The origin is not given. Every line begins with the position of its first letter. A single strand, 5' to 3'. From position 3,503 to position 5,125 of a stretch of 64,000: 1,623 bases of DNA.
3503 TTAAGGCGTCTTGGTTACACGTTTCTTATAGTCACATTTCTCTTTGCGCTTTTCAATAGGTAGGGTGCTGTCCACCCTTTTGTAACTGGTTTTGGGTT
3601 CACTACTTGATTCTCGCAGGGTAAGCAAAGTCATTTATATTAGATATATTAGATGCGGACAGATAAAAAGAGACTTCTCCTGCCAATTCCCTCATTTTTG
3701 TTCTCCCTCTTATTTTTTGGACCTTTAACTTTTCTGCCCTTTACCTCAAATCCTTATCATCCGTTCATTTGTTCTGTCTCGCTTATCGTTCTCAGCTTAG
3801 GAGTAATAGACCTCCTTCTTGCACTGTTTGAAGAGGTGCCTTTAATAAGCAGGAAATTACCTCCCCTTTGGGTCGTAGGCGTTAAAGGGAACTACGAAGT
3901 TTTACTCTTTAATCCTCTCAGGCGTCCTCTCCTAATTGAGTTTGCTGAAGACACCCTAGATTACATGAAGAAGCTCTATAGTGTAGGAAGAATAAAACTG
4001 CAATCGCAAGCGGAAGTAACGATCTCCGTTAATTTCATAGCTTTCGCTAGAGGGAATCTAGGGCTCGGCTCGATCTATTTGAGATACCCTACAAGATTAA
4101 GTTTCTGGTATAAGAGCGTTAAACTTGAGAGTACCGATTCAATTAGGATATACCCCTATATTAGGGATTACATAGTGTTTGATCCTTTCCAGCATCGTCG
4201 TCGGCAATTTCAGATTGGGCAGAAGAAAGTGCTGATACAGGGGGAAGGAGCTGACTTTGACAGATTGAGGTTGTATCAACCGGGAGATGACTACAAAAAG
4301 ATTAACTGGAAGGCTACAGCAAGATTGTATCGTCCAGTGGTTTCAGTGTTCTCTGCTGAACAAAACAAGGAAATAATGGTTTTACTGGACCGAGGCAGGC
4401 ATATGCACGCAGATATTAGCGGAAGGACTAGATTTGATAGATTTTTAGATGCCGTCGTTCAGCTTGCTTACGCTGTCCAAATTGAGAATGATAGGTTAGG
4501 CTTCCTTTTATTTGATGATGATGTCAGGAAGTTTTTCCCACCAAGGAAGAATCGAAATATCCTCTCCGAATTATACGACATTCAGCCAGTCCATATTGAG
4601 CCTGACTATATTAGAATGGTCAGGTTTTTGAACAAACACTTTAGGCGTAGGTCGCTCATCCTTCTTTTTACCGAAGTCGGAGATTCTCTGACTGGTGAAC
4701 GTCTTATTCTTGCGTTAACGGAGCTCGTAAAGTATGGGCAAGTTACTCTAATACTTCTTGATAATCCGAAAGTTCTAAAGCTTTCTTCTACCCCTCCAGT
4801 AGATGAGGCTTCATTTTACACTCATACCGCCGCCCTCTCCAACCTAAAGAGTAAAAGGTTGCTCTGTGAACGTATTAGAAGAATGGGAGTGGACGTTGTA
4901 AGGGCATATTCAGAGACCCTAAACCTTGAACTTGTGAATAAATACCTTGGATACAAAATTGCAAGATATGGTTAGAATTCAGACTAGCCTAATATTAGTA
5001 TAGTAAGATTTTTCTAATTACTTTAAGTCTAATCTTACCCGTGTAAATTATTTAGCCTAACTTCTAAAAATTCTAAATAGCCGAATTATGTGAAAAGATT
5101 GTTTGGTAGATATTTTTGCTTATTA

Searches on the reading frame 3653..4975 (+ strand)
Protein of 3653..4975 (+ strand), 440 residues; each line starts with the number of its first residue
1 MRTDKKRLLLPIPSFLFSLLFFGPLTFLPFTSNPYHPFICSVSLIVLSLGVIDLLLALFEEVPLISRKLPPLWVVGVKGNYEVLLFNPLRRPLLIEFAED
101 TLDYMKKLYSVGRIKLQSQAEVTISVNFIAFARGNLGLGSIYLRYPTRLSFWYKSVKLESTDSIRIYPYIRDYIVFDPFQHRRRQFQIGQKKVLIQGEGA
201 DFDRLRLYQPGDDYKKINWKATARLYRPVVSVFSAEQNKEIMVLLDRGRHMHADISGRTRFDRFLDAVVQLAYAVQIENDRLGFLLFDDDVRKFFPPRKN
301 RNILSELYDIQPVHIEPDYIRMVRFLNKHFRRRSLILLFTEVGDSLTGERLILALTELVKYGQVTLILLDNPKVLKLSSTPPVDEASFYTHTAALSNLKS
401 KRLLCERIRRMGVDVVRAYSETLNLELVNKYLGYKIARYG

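Call 3: search_protein_families(library=pfam, proteins=[window:3653-4975:+], max_evalue=1)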
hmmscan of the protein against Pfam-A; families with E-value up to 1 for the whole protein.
window:3653-4975:+ (440 aa): 2 families
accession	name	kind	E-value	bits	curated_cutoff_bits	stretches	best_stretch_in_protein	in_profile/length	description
PF01882.25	DUF58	-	4.7e-21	75.4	23.4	1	205-341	2-142/216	Protein of unknown function DUF58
PF13519.12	VWA_2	-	1.7e-07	32.2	27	1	241-340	1-104/107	von Willebrand factor type A domain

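Call 58: search_protein_families(library=padloc, proteins=[window:3653-4975:+], max_evalue=0.01)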
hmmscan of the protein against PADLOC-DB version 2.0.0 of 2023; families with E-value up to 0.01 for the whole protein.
window:3653-4975:+ (440 aa): 0 families
